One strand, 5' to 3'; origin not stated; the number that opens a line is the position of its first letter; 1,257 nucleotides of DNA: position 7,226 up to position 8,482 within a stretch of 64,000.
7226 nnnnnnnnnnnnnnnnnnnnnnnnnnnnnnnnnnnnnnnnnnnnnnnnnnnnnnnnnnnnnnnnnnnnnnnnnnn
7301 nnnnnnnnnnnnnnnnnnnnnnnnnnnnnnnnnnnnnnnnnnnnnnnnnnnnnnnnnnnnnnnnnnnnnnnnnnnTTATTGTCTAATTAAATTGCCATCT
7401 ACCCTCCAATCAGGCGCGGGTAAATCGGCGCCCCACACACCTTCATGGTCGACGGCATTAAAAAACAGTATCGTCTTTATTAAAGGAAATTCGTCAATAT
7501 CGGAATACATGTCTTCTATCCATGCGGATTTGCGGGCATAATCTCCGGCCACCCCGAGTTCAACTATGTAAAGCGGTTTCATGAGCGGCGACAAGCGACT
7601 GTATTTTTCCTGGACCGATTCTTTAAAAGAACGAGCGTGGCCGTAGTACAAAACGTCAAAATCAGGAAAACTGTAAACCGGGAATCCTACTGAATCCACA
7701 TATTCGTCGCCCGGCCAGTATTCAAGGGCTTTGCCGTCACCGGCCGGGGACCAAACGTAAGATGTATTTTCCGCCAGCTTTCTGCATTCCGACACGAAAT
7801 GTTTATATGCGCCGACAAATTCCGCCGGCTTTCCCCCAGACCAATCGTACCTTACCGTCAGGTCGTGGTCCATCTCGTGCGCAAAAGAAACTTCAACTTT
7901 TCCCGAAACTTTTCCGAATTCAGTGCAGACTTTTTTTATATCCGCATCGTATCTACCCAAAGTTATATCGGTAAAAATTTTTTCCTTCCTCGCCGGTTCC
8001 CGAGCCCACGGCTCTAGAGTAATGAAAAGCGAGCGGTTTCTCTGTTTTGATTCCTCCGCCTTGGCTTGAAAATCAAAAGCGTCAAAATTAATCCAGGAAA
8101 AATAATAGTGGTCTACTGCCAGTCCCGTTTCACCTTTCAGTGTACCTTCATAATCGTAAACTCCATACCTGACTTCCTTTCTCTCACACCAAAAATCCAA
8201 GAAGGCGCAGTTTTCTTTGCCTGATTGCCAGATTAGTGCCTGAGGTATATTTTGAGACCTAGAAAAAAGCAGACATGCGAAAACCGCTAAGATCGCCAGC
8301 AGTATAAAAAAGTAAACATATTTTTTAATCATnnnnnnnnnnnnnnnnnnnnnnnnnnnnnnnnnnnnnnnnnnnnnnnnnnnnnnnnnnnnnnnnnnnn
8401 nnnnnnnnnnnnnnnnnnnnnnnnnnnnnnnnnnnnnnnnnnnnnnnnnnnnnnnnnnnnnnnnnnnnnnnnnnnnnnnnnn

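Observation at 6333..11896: Processive QxxRW glycosyltransferase + GH26-like hydrolase + UDP-xylose-synthase-like enzyme: a beta-glycan (possibly xylan/mannan-type) exopolysaccharide synthase module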

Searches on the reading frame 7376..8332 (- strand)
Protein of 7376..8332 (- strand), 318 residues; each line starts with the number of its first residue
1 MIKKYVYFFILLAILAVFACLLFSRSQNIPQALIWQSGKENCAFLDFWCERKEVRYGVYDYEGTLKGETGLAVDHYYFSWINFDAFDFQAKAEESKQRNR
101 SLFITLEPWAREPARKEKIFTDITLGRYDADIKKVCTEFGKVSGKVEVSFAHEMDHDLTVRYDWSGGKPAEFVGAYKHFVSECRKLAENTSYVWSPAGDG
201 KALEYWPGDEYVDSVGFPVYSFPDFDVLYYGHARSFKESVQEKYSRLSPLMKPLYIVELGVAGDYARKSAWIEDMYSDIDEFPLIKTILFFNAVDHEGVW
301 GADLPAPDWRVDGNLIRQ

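Call 4: search_protein_families(library=pfam, proteins=[window:7376-8332:-], max_evalue=0.01)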
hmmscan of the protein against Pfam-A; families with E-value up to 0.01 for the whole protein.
window:7376-8332:- (318 aa): 1 family
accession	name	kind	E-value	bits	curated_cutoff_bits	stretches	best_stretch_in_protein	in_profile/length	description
PF02156.21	Glyco_hydro_26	-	2.2e-05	24.4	20.2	1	156-222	159-232/311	Glycosyl hydrolase family 26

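Call 5: search_protein_families(library=ncbifam, proteins=[window:7376-8332:-], max_evalue=0.01)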
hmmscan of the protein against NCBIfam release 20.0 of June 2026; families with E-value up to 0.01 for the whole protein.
window:7376-8332:- (318 aa): 0 families

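Call 7: search_solved_structures(query=window:7376-8332:-, max_evalue=1, show_alignments=2)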
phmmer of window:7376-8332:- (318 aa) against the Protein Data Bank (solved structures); distinct sequences matched with E-value up to 1: 16.
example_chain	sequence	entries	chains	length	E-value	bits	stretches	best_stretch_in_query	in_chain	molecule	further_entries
2bvd_A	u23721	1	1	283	8.3e-08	35.3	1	71-281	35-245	ENDOGLUCANASE H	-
2v3g_A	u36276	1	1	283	8.3e-08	35.3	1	71-281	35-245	ENDOGLUCANASE H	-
2vi0_A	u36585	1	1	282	8.3e-08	35.3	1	71-281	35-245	Endoglucanase H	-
2bv9_A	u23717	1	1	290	8.9e-08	35.2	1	71-281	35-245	ENDOGLUCANASE H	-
2cip_A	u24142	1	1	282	1.8e-07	34.2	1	71-281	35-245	ENDOGLUCANASE H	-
6zpl_C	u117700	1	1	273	2.4e-07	33.8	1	71-281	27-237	Endoglucanase H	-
2cit_A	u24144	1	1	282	3.7e-07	33.2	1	71-281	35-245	ENDOGLUCANASE H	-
8xvi_R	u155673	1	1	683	2.3e-06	30.6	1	65-281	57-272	Endoglucanase H,Endothelin-1 receptor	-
8xvj_R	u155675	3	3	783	4.1e-06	29.7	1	71-281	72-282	Endoglucanase H,Endothelin-1 receptor,Soluble cytochrome b562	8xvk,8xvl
7xp4_R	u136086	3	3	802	6e-06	29.2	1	71-281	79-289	Endoglucanase H,Taste receptor type 2 member 46,Endoglucanase H,Taste receptor type 2 memb | Endoglucanase H,Taste receptor type 2 member 46,Bitter taste recept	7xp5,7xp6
2ddx_A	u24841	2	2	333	0.0015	21.3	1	123-226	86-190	beta-1,3-xylanase | Beta-1,3-xylanase XYL4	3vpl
3tp4_A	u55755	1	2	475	0.17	14.5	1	165-235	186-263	computational Design of Enzyme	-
2x2y_A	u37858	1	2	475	0.2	14.3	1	165-235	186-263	MAN26A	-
7xs3_A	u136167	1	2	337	0.37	13.4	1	162-297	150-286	AlXyn26A E243A-X3X4X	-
7xjr_A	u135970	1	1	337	0.59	12.8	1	162-296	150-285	AlXyn26A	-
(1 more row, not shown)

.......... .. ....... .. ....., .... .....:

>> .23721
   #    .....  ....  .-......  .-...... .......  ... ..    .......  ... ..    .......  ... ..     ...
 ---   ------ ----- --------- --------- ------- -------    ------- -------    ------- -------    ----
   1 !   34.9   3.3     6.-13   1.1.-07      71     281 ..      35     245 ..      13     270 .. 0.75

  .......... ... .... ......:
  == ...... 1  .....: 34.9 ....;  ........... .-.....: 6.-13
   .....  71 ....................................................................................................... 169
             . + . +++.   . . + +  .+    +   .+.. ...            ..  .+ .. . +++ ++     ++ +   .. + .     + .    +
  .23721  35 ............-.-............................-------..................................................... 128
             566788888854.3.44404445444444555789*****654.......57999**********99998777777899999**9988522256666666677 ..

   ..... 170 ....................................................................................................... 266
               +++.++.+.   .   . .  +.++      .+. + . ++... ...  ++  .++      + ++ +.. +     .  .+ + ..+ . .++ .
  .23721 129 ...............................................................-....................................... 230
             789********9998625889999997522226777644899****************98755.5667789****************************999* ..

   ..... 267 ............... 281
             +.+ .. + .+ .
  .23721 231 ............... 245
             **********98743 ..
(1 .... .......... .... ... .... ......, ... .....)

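Call 37: list_cluster_members(proteins=[P0001, window:7376-8332:-, window:6333-7373:-])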
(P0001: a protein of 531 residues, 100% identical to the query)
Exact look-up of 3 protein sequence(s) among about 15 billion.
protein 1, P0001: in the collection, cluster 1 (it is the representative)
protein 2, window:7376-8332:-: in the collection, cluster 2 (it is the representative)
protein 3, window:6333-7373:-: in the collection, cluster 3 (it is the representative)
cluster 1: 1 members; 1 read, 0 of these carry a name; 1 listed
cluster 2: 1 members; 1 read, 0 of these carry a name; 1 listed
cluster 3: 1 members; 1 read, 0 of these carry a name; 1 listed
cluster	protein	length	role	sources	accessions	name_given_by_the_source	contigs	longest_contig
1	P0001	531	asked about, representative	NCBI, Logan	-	-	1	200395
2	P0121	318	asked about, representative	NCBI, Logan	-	-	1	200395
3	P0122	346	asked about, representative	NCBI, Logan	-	-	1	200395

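Call 45: find_homologous_proteins(query=window:7376-8332:-, max_evalue=0.00001)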
Query window:7376-8332:- (318 aa): 11 proteins with E <= 0.00001 among 780 candidates.
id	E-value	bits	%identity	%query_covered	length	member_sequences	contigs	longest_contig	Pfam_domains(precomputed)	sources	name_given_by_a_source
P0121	1.4e-219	746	100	100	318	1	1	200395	PF02156.22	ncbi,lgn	-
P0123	1.7e-130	453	60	97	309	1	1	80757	PF02156.22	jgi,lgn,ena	-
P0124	5.9e-116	406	53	99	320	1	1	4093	-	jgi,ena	-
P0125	6.4e-78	281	40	99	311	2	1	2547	-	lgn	-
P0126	3.9e-61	225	36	97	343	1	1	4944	PF02156.22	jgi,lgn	jgi:beta-mannanase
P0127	4.8e-48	182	36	83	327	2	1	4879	PF02156.22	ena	-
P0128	4.4e-44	169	33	82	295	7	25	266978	PF02156.22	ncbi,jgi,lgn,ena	jgi:endoglucanase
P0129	2.2e-43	167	32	82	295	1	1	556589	PF02156.22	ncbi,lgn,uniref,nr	ncbi:glycoside hydrolase family 26 protein [Celeribacter neptunius]|uniref:Endoglucanase n=1 Tax=Cel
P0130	2.6e-42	164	32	83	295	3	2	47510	PF02156.22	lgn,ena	-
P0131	7.3e-33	133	37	66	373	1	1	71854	-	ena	-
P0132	6.8e-24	103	29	82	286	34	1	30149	PF02156.22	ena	-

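Call 56: predict_structure(alignment_id=A3)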
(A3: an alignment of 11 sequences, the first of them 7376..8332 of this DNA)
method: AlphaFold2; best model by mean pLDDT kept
length: 318 residues; sequences in the alignment: 11
mean_pLDDT: 87.6   pTM: 0.80
mean pLDDT of the five models: 87.6, 87.4, 86.8, 86.7, 86.1
residues with pLDDT >= 90: 211; 70-90: 75; 50-70: 11; < 50: 21
segments of 3 or more residues with pLDDT < 50: 30-33, 35-50
pLDDT, mean of each block of 10 residues (from residue 1): 78 87 61 40 38 86 92 95 95 94 95 90 96 97 94 80 87 97 96 92 93 96 89 94 94 96 94 95 97 88 89 86
secondary structure, 60 per line:
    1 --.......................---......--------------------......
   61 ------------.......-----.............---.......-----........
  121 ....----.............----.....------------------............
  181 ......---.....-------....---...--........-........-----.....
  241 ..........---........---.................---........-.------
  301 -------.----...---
elements in order: H3-25 H29-34 E55-60 E73-79 H85-97 E101-107 H113-124 H129-141 E146-150 H169-186 E190-194 H202-205 E214-221 H223-230 H236-250 E254-261 H265-281 E285-292

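Call 60: fold_search(model_id=the predicted structure, library=pdb)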
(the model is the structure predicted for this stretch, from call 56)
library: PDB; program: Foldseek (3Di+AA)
matches with E <= 10: 1540; with E <= 0.001: 476
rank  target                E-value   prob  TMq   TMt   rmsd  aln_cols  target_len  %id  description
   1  2vi0_A                9.7e-19  1.00  0.66  0.76   3.8       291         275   23  Lichenase CtLic26 in complex with a thio-oligosaccharide (released 2009-03-10)
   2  2cip_A                1.2e-18  1.00  0.66  0.76   3.6       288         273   22  Structure of the Michaelis complex of a family 26 lichenase (released 2006-07-12)
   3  2v3g                  1.3e-18  1.00  0.67  0.77   3.7       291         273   22  Structure of a family 26 lichenase in complex with noeuromycin (released 2007-09-18)
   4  2cit_A                1.9e-18  1.00  0.66  0.76   3.8       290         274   21  Structure of the covalent intermediate of a family 26 lichenase (released 2006-04-10)
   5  2bv9                  2.9e-18  1.00  0.66  0.74   3.9       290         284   22  HOW FAMILY 26 GLYCOSIDE HYDROLASES ORCHESTRATE CATALYSIS ON DIFFERENT POLYSACCHARIDES. STRUCTURE AND ACTIVITY OF A CLOST (released 2005-06-30)
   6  2bvd                  4.8e-18  1.00  0.66  0.76   3.7       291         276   22  HOW FAMILY 26 GLYCOSIDE HYDROLASES ORCHESTRATE CATALYSIS ON DIFFERENT POLYSACCHARIDES. STRUCTURE AND ACTIVITY OF A CLOST (released 2005-06-30)
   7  6zpl_C                2.1e-16  1.00  0.66  0.76   4.1       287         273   22  Inward-open structure of human glycine transporter 1 in complex with a benzoylisoindoline inhibitor, sybody Sb_GlyT1#7 (released 2021-03-17)
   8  7xjr                  7.0e-12  1.00  0.58  0.60   5.2       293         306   17  MLXase AlXyn26A (released 2023-04-26)
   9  7xs3_A                1.1e-11  1.00  0.58  0.60   5.3       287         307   17  AlXyn26A E243A-X3X4X (released 2023-05-17)
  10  2ddx                  1.2e-11  1.00  0.60  0.59   5.1       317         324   17  Crystal structure of beta-1,3-xylanase from Vibrio sp. AX-4 (released 2007-02-13)
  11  6q78_A                2.1e-10  1.00  0.60  0.52   4.3       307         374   15  The structure of GH26C from Muricauda sp. MAR_2010_75 (released 2020-01-15)
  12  6gp5_B                5.7e-10  1.00  0.58  0.59   5.0       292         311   14  Beta-1,4-galactanase from Bacteroides thetaiotaomicron (released 2018-12-26)
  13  6gpa_B                8.2e-10  1.00  0.58  0.60   4.9       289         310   15  Beta-1,4-galactanase from Bacteroides thetaiotaomicron with galactose (released 2018-12-26)
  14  4zxo                  9.9e-10  1.00  0.59  0.55   4.4       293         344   15  The structure of a GH26 beta-mannanase from Bacteroides ovatus, BoMan26A. (released 2016-06-29)
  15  6hf2                  1.1e-08  1.00  0.55  0.54   6.9       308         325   13  The structure of BoMan26B, a GH26 beta-mannanase from Bacteroides ovatus (released 2019-04-24)
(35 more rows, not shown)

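Call 68: search_solved_structures(query=A3, max_evalue=0.001)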
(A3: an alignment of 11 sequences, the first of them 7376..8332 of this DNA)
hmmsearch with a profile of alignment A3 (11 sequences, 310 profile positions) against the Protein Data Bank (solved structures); distinct sequences matched with E-value up to 0.001: 34.
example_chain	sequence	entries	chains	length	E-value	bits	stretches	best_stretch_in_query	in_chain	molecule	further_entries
2vi0_A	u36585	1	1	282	1.4e-32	116.5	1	62-294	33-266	Endoglucanase H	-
2bvd_A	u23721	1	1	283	1.9e-32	116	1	62-294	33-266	ENDOGLUCANASE H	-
2v3g_A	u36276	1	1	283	1.9e-32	116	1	62-294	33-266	ENDOGLUCANASE H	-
2bv9_A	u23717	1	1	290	2.1e-32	115.9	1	62-294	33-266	ENDOGLUCANASE H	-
2cip_A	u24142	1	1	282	1.8e-31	112.8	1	62-294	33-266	ENDOGLUCANASE H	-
6zpl_C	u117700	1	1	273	2.6e-31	112.3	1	62-294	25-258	Endoglucanase H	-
2cit_A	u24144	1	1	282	2.9e-31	112.1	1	62-294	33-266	ENDOGLUCANASE H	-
8xvi_R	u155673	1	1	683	2.6e-30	109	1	62-294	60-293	Endoglucanase H,Endothelin-1 receptor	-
7xp4_R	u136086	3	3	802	2.8e-30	108.9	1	62-294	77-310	Endoglucanase H,Taste receptor type 2 member 46,Endoglucanase H,Taste receptor type 2 memb | Endoglucanase H,Taste receptor type 2 member 46,Bitter taste recept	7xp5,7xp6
8xvj_R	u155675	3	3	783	3.3e-30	108.7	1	62-294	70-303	Endoglucanase H,Endothelin-1 receptor,Soluble cytochrome b562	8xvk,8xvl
2ddx_A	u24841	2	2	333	3.6e-14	56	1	115-257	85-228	beta-1,3-xylanase | Beta-1,3-xylanase XYL4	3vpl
7xs3_A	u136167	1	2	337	2.6e-09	40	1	109-302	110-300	AlXyn26A E243A-X3X4X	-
7xjr_A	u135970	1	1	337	3e-08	36.5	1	110-302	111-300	AlXyn26A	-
4zxo_A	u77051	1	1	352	4.8e-07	32.6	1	149-290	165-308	Glycosyl hydrolase family 26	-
3cbw_A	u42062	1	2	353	8.1e-07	31.8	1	117-231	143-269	YdhT protein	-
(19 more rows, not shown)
